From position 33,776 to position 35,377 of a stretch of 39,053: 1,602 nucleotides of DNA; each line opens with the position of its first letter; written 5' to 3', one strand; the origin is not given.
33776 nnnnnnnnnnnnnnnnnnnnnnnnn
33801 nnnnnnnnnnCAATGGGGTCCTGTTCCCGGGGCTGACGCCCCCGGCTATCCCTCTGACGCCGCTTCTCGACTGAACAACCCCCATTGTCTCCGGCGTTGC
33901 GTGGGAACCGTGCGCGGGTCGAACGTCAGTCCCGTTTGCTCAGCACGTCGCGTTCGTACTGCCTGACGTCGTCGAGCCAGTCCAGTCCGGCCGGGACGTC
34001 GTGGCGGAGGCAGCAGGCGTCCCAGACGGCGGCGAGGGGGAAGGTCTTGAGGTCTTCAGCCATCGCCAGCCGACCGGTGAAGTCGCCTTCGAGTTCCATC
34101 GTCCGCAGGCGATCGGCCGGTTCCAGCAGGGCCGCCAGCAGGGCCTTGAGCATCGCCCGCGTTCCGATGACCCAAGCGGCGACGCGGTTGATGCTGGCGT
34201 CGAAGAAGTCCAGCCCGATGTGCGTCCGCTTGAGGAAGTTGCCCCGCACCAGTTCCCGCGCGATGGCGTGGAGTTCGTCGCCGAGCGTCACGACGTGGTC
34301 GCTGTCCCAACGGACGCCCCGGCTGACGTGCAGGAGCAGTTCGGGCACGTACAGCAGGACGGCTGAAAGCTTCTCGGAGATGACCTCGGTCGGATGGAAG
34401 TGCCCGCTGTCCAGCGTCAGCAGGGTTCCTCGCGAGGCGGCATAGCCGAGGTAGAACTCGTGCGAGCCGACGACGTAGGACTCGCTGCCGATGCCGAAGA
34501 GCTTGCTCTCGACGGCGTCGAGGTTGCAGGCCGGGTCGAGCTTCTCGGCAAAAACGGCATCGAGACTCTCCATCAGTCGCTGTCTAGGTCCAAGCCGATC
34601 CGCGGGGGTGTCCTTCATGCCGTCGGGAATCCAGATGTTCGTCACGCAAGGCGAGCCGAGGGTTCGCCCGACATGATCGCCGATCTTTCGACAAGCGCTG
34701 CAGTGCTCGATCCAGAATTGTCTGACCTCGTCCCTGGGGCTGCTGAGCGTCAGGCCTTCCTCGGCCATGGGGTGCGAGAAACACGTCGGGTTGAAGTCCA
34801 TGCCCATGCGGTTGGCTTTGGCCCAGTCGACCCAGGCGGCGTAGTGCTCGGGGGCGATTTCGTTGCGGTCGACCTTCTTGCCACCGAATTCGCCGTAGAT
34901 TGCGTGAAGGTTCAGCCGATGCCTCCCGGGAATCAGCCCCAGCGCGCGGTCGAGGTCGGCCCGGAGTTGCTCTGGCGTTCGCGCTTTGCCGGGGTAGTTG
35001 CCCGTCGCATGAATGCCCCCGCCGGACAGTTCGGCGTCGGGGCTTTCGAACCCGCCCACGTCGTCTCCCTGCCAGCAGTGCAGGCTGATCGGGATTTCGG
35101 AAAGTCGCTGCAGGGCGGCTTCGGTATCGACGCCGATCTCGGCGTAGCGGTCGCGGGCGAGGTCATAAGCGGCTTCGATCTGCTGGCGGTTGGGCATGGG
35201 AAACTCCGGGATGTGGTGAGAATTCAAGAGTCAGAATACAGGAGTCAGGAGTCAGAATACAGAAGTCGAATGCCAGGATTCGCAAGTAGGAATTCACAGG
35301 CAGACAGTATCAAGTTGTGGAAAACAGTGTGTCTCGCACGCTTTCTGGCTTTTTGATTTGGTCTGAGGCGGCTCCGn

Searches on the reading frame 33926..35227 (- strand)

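Call 58: search_protein_families(library=pfam, proteins=[window:33926-35227:-], max_evalue=0.00001)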
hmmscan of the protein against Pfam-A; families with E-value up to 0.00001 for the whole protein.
window:33926-35227:- (433 aa): 1 family
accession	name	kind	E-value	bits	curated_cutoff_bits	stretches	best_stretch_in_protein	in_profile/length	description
PF06134.17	RhaA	-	3e-210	699.1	22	1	16-432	2-417/417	L-rhamnose isomerase (RhaA)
